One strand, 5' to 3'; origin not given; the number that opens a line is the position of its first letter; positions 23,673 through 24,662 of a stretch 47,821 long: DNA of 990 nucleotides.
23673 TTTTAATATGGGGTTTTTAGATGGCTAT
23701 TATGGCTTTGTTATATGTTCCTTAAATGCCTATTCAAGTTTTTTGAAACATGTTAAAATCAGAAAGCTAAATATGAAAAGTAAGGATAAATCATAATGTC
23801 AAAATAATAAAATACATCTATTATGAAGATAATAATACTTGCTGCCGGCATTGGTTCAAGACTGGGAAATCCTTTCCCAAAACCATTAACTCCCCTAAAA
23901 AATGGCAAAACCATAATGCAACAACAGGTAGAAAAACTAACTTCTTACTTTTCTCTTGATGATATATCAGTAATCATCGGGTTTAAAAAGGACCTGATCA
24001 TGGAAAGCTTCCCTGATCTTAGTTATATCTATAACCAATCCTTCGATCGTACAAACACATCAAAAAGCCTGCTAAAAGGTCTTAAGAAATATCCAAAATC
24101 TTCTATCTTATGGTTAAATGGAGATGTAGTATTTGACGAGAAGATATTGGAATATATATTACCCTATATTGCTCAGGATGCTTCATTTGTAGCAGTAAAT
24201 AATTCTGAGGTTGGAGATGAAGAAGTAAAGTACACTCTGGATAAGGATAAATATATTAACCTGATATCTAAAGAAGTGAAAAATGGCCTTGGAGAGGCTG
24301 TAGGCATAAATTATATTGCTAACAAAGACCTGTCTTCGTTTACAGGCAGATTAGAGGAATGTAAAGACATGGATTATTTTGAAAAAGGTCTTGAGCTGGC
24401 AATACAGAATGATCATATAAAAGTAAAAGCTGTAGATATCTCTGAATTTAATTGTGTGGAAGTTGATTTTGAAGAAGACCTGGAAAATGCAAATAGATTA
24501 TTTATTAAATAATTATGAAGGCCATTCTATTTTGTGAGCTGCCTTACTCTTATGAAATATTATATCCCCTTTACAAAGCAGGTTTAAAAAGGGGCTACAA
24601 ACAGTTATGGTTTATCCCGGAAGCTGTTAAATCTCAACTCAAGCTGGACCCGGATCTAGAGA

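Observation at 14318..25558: Composite glycan-tailoring island joining a C-P (phosphonate) pathway, a nonulosonic-acid pathway and two unrelated activation/transfer systems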

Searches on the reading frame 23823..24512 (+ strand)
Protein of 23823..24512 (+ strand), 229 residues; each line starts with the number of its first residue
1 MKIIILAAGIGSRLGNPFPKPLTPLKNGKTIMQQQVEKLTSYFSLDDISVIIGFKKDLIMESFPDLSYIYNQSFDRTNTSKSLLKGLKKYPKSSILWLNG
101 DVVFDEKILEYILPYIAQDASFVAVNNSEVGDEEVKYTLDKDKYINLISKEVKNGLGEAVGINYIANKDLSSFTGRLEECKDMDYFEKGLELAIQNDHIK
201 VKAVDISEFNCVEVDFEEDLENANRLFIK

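Call 3: search_protein_families(library=pfam, proteins=[window:23823-24512:+], max_evalue=0.001)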
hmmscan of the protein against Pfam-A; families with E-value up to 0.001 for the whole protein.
window:23823-24512:+ (229 aa): 3 families
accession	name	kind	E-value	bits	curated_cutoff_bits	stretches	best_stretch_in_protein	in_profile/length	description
PF12804.13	NTP_transf_3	-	2e-15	57.8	27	1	4-127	2-123/160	MobA-like NTP transferase domain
PF01128.25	IspD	-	4.5e-05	23.7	27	1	2-55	2-54/221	2-C-methyl-D-erythritol 4-phosphate cytidylyltransferase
PF00483.29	NTP_transferase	-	0.0002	21.5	21.2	1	3-120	2-129/245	Nucleotidyl transferase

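Call 4: search_protein_families(library=ncbifam, proteins=[window:23823-24512:+], max_evalue=0.001)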
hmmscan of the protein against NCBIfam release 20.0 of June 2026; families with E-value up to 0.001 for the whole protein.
window:23823-24512:+ (229 aa): 18 families
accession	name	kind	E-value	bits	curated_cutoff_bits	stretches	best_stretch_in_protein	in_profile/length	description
TIGR03992.1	Arch_glmU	subfamily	9.1e-12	44.5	292.1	1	1-181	1-183/393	bifunctional sugar-1-phosphate nucleotidylyltransferase/acetyltransferase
TIGR01173.1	glmU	equivalog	6.7e-10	38.4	366.85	1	1-103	1-103/452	bifunctional UDP-N-acetylglucosamine diphosphorylase/glucosamine-1-phosphate N-acetyltransferase GlmU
NF041313.1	UDPGP_AglF_Halo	equivalog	2.8e-08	33.5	400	1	1-226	1-233/234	UTP--glucose-1-phosphate uridylyltransferase AglF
NF038362.1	Sden_1164_fam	equivalog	4.1e-08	33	300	1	3-158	4-170/266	Sden_1164 family protein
NF041173.1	Sug_nt_acttase_Thmprot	equivalog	8.8e-08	31.5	600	1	1-178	1-180/405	bifunctional sugar-1-phosphate nucleotidylyltransferase/acetyltransferase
NF010940.0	PRK14360.1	equivalog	9.1e-08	31.1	602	1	2-103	3-105/452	bifunctional UDP-N-acetylglucosamine diphosphorylase/glucosamine-1-phosphate N-acetyltransferase GlmU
NF010937.0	PRK14357.1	equivalog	1.7e-07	30.5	658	1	1-107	1-105/448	bifunctional UDP-N-acetylglucosamine diphosphorylase/glucosamine-1-phosphate N-acetyltransferase GlmU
NF041135.1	IPPtranDIPPsyn_Thcocales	equivalog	1.8e-07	30.5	580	1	1-229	1-219/419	bifunctional L-myo-inositol-1-phosphate cytidylyltransferase/CDP-L-myo-inositol myo-inositolphosphotransferase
NF045665.1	NTPtran_DVU1551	equivalog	2.1e-07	30.3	315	1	3-92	3-89/359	DVU_1551 family NTP transferase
NF010939.0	PRK14359.1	equivalog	3.4e-06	25.9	592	1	2-128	4-131/430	bifunctional UDP-N-acetylglucosamine diphosphorylase/glucosamine-1-phosphate N-acetyltransferase GlmU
TIGR03310.1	matur_MocA_YgfJ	equivalog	5.2e-06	26.6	186.45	1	3-125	2-124/188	molybdenum cofactor cytidylyltransferase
NF010936.0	PRK14356.1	equivalog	6.2e-06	25.4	666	1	4-127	9-135/456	bifunctional UDP-N-acetylglucosamine diphosphorylase/glucosamine-1-phosphate N-acetyltransferase GlmU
NF001183.0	PRK00155.1-3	subfamily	4.7e-05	22.8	166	1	5-59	6-58/237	D-ribitol-5-phosphate cytidylyltransferase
TIGR00453.1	ispD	equivalog_domain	0.00011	21.7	181.3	1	3-62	2-60/219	2-C-methyl-D-erythritol 4-phosphate cytidylyltransferase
TIGR02623.1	G1P_cyt_trans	equivalog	0.00029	20.4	300.25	1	1-68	1-69/255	glucose-1-phosphate cytidylyltransferase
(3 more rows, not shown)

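Call 15: search_solved_structures(query=window:23823-24512:+, max_evalue=0.001)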
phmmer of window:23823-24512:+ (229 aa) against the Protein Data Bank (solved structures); distinct sequences matched with E-value up to 0.001: 1.
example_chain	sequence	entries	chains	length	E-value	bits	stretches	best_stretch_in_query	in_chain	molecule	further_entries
1tzf_A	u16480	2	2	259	0.00028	24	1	2-143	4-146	Glucose-1-phosphate cytidylyltransferase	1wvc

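Call 74: search_solved_structures(query=window:23823-24512:+, max_evalue=10)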
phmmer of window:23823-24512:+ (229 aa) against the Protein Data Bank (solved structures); distinct sequences matched with E-value up to 10: 16.
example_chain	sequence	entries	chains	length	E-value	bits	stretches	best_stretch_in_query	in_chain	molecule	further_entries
1tzf_A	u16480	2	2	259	0.00028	24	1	2-143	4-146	Glucose-1-phosphate cytidylyltransferase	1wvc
5vmk_A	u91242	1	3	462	0.0076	19.3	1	3-104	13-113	Bifunctional protein GlmU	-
2xme_A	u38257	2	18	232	0.0086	19.1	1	1-110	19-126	CTP-INOSITOL-1-PHOSPHATE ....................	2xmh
4myb_A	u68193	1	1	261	0.018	18.1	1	3-53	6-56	2-C-methyl-D-erythritol 4-phosphate cytidylyltransferase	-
3fww_A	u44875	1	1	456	0.018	18.1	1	1-103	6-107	Bifunctional protein glmU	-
4fce_A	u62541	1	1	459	0.019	18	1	1-103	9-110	Bifunctional protein GlmU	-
4mnd_A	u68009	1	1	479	0.056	16.5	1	1-110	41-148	CTP L-myo-inositol-1-phosphate cytidylyltransferase/CDP-L-myo-inositol myo-inositolphospho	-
1fwy_A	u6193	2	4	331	0.11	15.5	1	1-102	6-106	UDP-N-ACETYLGLUCOSAMINE PYROPHOSPHORYLASE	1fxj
9min_D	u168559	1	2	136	0.13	15.2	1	79-147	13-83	designed minibinder KH46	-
1hv9_A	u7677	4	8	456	0.19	14.7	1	1-102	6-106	UDP-N-ACETYLGLUCOSAMINE PYROPHOSPHORYLASE | Bifunctional protein glmU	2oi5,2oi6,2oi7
5a6d_A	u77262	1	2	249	0.28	14.2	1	102-179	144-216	DNA POLYMERASE SLIDING CLAMP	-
7n5i_A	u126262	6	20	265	0.32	14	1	102-179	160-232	DNA polymerase sliding clamp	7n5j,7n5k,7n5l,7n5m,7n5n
3f1c_A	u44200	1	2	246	0.39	13.7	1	5-48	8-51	Putative 2-C-methyl-D-erythritol 4-phosphate cytidylyltransferase 2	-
6xhp_A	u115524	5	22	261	0.51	13.3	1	5-40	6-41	Ribitol-5-phosphate cytidylyltransferase 1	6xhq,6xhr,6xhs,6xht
4jis_A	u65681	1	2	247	0.73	12.8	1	5-51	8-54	ribitol-5-phosphate cytidylyltransferase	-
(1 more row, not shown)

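Call 84: find_homologous_proteins(query=window:23823-24512:+, max_evalue=1e-10)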
Query window:23823-24512:+ (229 aa): 7999 proteins with E <= 1e-10 among 8000 candidates; the best 120 are listed.
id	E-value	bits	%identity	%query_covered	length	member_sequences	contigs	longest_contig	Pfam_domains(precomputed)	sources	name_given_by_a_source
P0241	1.0e-141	488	98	100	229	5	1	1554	PF01128.26,PF12804.14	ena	-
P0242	7.6e-137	472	95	100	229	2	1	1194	PF01128.26,PF12804.14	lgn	-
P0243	9.3e-137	472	95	100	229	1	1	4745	PF01128.26,PF12804.14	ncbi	-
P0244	9.9e-136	468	95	100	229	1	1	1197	PF01128.26,PF12804.14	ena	-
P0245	3.3e-135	467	94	100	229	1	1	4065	PF01128.26,PF12804.14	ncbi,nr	ncbi:MAG: phosphocholine cytidylyltransferase family protein [Bacteroidota bacterium]|nr:phosphochol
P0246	1.7e-134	464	94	100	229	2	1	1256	PF01128.26,PF12804.14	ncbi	-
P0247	2.8e-134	464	93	100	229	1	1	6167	PF01128.26,PF12804.14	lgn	-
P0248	4.7e-133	460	93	100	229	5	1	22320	PF01128.26,PF12804.14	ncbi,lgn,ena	-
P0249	7.6e-132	456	92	100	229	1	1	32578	PF01128.26,PF12804.14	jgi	-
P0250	1.3e-131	455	91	100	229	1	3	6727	PF01128.26,PF12804.14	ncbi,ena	-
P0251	1.8e-131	455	91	100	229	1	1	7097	PF01128.26,PF12804.14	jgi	-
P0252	1.8e-121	422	84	99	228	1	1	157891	PF01128.26,PF12804.14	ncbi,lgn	-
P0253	6.6e-120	417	82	99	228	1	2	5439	PF12804.14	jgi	-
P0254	3.3e-115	401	81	99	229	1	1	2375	PF12804.14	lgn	-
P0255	4.0e-113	395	77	99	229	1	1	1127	PF12804.14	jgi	-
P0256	6.5e-113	394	77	99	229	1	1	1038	PF12804.14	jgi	-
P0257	3.7e-112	391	76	99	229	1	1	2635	PF12804.14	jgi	-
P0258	6.4e-112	391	77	99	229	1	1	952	PF00483.30,PF12804.14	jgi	-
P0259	3.8e-111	388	76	99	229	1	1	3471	PF12804.14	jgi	jgi:choline kinase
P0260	8.9e-111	387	77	99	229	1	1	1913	PF12804.14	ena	-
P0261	9.0e-111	387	77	99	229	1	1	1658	PF12804.14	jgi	jgi:choline kinase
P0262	2.2e-110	386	76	99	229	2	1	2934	PF12804.14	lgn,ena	-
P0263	4.3e-110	385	76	99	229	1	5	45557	PF12804.14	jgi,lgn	-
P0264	4.8e-110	385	76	99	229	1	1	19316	PF12804.14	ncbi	-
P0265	5.8e-110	384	77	99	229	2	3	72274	PF12804.14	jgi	-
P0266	3.4e-109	382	75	99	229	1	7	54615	PF12804.14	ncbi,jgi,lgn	-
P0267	4.4e-109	381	74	99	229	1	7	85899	PF12804.14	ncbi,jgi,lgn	jgi:choline kinase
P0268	2.3e-108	379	74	99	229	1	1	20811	PF00483.30,PF12804.14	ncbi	-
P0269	2.5e-108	379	74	99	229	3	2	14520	PF12804.14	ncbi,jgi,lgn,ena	-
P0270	4.1e-108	378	74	99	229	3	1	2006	PF12804.14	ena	-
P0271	4.8e-108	378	74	99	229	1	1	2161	PF12804.14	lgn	-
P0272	5.0e-108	378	74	99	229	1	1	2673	PF12804.14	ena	-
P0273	1.0e-106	374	73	99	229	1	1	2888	PF12804.14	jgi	jgi:choline kinase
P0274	5.1e-105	368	73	99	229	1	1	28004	PF00483.30,PF12804.14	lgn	-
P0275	6.4e-105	368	72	99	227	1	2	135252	PF12804.14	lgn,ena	-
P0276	1.1e-104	367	83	87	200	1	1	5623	PF12804.14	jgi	-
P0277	1.8e-102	360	71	99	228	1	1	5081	PF12804.14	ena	-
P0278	2.7e-102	359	70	99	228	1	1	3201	PF01128.26,PF12804.14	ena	-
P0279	3.3e-102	359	70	99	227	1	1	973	PF12804.14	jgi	jgi:choline kinase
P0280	3.8e-102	359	72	99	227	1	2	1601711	PF12804.14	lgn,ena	-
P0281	4.0e-102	359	70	99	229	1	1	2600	PF00483.30,PF12804.14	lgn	-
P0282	5.8e-102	358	71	99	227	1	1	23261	PF12804.14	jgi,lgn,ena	-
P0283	6.1e-102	358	72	99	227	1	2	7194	PF12804.14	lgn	-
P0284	9.2e-102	357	71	99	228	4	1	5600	PF12804.14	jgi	jgi:L-glutamine-phosphate cytidylyltransferase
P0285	1.0e-101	357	70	100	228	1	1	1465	PF00535.33,PF12804.14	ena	-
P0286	1.2e-101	357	71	99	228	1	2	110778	PF12804.14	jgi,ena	-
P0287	2.7e-101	356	71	99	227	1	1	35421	PF12804.14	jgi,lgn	jgi:choline kinase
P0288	2.9e-101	356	70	100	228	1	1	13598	PF12804.14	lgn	-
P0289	4.3e-101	355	71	99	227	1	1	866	PF12804.14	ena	-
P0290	4.8e-101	355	70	99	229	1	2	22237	PF00483.30,PF12804.14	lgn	-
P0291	5.7e-101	355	70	99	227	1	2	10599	PF12804.14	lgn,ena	-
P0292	7.4e-101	355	71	99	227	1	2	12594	PF12804.14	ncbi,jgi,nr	ncbi:MAG: phosphocholine cytidylyltransferase family protein [Bacteroidales bacterium]|jgi:choline k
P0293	1.1e-100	354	71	99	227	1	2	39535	PF12804.14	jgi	jgi:choline kinase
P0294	1.1e-100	354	71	99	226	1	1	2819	PF12804.14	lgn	-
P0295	1.6e-100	353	70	99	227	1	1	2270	PF12804.14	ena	-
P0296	1.6e-100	353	71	99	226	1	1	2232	PF12804.14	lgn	-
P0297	1.7e-100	353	71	99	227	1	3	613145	PF12804.14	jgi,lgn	jgi:choline kinase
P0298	1.8e-100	353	70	99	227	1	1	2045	PF12804.14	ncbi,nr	ncbi:MAG: phosphocholine cytidylyltransferase family protein [Bacteroidota bacterium]|nr:phosphochol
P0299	2.4e-100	353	72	99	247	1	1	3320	PF12804.14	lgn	-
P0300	3.4e-100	352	70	99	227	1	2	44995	PF12804.14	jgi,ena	-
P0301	4.6e-100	352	69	99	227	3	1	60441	PF12804.14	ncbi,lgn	ncbi:MAG: phosphocholine cytidylyltransferase family protein [Cyclobacteriaceae bacterium]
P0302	4.6e-100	352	70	99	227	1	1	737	PF12804.14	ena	-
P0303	4.8e-100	352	70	99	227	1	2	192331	PF12804.14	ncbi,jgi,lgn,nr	ncbi:MAG: phosphocholine cytidylyltransferase family protein [Bacteroidales bacterium]|jgi:choline k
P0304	4.9e-100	352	70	99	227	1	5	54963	PF12804.14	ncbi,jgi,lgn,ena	-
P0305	6.0e-100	352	69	99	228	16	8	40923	PF12804.14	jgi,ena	-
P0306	6.9e-100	351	69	99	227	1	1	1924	PF00535.33,PF12804.14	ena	-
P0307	8.8e-100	351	70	99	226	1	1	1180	PF00483.30,PF12804.14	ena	-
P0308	9.2e-100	351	70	99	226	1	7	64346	PF00483.30,PF12804.14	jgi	jgi:choline kinase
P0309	1.1e-99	351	70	99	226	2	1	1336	PF00483.30,PF12804.14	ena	-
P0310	1.1e-99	351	70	99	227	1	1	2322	PF12804.14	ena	-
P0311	1.1e-99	351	70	99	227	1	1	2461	PF12804.14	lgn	-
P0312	1.2e-99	351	70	99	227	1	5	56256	PF00483.30,PF01128.26,PF12804.14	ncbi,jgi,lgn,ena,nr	ncbi:MAG: UDP-N-acetylglucosamine pyrophosphorylase [Bacteroidetes bacterium GWA2_31_9b]|nr:MAG: UDP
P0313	1.2e-99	351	70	98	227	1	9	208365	PF12804.14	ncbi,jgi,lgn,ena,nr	ncbi:MAG: UDP-N-acetylglucosamine pyrophosphorylase [Bacteroidetes bacterium GWF2_33_16]|nr:MAG: UDP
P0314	1.5e-99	350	69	100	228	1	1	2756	PF12804.14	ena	-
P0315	1.6e-99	350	70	98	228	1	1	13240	PF12804.14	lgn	-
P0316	1.6e-99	350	70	99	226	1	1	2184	PF00483.30,PF12804.14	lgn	-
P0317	1.8e-99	350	70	99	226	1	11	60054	PF00483.30,PF12804.14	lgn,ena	-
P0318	2.7e-99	349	70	99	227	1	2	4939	PF00483.30,PF01128.26,PF12804.14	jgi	-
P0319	2.8e-99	349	71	99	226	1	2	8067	PF12804.14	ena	-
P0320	2.8e-99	349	70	99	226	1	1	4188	PF12804.14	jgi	-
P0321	3.2e-99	349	70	99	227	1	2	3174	PF01128.26,PF12804.14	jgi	-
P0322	3.4e-99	349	70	99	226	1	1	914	PF12804.14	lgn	-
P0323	3.4e-99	349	69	98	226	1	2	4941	PF12804.14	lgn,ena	-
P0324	3.9e-99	349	67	99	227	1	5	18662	PF12804.14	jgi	jgi:choline kinase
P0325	4.0e-99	349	69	99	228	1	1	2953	PF12804.14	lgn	-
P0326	4.3e-99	349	70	99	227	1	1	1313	PF00483.30,PF01128.26,PF12804.14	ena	-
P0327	4.5e-99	349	70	99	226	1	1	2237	PF00483.30,PF12804.14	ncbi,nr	ncbi:MAG TPA: phosphocholine cytidylyltransferase family protein [Mariniflexile sp.]|nr:phosphocholi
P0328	4.8e-99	349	70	99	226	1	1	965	PF00483.30,PF12804.14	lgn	-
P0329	5.2e-99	348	70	99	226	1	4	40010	PF00483.30,PF12804.14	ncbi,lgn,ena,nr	ncbi:MAG: phosphocholine cytidylyltransferase family protein [Confluentibacter sp.]|nr:phosphocholin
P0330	5.4e-99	348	72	99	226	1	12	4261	PF12804.14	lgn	-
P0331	5.6e-99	348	70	98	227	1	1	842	PF12804.14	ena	-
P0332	6.4e-99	348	70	99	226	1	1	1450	PF12804.14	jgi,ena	-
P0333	8.8e-99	348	69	98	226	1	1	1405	PF12804.14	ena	-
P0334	1.1e-98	347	69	99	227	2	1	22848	PF01128.26,PF12804.14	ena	-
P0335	1.1e-98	347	69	100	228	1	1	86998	PF00483.30,PF12804.14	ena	-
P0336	1.2e-98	347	67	99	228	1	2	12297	PF01128.26,PF12804.14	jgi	jgi:L-glutamine-phosphate cytidylyltransferase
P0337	1.2e-98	347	68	99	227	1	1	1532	PF00483.30,PF12804.14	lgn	-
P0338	1.3e-98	347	69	99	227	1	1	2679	PF12804.14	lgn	-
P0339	1.4e-98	347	70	100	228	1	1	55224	PF00483.30,PF12804.14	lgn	-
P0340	1.4e-98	347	70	100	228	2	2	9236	PF00483.30,PF12804.14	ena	-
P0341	1.5e-98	347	70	99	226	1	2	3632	PF12804.14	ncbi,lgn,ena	-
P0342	1.5e-98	347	68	99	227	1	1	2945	PF00483.30,PF12804.14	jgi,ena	-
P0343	1.6e-98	347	69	99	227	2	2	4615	PF00483.30,PF12804.14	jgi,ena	-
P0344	1.6e-98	347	70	100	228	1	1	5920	PF00483.30,PF12804.14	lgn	-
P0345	1.7e-98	347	70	99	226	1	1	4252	PF00483.30,PF12804.14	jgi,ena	jgi:choline kinase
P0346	1.8e-98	347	71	99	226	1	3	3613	PF00483.30,PF12804.14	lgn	-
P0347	2.4e-98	346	69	100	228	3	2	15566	PF12804.14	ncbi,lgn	-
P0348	2.6e-98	346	69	99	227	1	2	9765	PF12804.14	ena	-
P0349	2.7e-98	346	70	100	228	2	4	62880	PF12804.14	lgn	-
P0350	2.8e-98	346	69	100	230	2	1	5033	PF12804.14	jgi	jgi:L-glutamine-phosphate cytidylyltransferase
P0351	2.8e-98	346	70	99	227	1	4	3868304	PF12804.14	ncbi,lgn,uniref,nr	ncbi:NTP transferase domain-containing protein [Maribacter sp. HTCC2170]|uniref:phosphocholine cytid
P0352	2.8e-98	346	69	99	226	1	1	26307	PF12804.14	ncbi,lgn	-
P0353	2.9e-98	346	70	99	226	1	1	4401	PF12804.14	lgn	-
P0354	3.0e-98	346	70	99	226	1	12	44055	PF00483.30,PF12804.14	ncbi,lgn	-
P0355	3.0e-98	346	70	99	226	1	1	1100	PF12804.14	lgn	-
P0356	3.4e-98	346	70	99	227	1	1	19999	PF12804.14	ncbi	-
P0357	3.4e-98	346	70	100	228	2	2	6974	PF00483.30,PF12804.14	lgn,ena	-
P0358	3.5e-98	346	70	99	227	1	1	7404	PF00483.30,PF12804.14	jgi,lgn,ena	-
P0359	3.5e-98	346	67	99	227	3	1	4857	PF12804.14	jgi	jgi:L-glutamine-phosphate cytidylyltransferase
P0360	3.9e-98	346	70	99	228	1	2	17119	PF00483.30,PF12804.14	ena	-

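Call 89: find_encoding_contigs(protein=P0351, flank=7000, max_places=2)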
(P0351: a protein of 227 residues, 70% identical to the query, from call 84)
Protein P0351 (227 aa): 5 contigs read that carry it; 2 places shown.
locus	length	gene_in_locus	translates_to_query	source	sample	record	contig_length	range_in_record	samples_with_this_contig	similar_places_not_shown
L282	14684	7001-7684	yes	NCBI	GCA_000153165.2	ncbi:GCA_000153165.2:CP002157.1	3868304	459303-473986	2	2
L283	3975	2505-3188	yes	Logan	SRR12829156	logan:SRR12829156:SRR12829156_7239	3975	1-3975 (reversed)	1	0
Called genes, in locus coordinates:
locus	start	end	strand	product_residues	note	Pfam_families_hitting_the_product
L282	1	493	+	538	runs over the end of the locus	PF14845:Glycohydro_20b2 (weak), PF02838:Glyco_hydro_20b, PF00728:Glyco_hydro_20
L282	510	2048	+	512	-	PF00450:Peptidase_S10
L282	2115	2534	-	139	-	PF18347:DUF5606, PF21186:DUF6852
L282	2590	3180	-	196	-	PF01327:Pep_deformylase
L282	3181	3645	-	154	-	PF03652:RuvX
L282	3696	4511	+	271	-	PF14805:THDPS_N_2, PF00132:Hexapep (weak), PF14602:Hexapep_2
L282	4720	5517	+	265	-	PF00535:Glycos_transf_2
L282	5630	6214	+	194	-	PF04991:LicD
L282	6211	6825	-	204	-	PF01467:CTP_transf_like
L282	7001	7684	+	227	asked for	PF12804:NTP_transf_3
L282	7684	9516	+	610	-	PF02350:Epimerase_2 (weak), PF04464:Glyphos_transf, PF00535:Glycos_transf_2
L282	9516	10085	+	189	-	PF01300:Sua5_yciO_yrdC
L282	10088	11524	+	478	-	PF01743:PolyA_pol, PF12627:PolyA_pol_RNAbd, PF01966:HD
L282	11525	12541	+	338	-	PF02628:COX15-CtaA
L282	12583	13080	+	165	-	PF07929:PRiA4_ORF3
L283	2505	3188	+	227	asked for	PF12804:NTP_transf_3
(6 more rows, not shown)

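Call 95: predict_structure(alignment_id=A4)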
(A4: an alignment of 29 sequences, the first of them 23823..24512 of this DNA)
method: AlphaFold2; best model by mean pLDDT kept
length: 229 residues; sequences in the alignment: 29
mean_pLDDT: 92.2   pTM: 0.90
mean pLDDT of the five models: 92.2, 90.8, 88.8, 88.5, 85.2
residues with pLDDT >= 90: 178; 70-90: 49; 50-70: 2; < 50: 0
segments of 3 or more residues with pLDDT < 50: none
pLDDT, mean of each block of 10 residues (from residue 1): 90 79 93 96 97 91 96 86 95 96 95 97 89 86 93 86 96 96 92 96 95 91 89
secondary structure, 60 per line:
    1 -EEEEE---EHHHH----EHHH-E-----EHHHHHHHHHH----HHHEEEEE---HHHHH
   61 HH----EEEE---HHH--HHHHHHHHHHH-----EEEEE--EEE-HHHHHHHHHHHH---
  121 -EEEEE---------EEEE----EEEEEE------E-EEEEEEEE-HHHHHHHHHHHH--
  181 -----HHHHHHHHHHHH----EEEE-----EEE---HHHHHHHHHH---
elements in order: E2-6 H11-14 H31-40 E48-52 H56-62 E67-70 H79-89 E95-99 E102-104 H106-117 E122-126 E136-139 E144-149 E158-165 H167-178 H186-197 E202-205 E211-213 H217-226
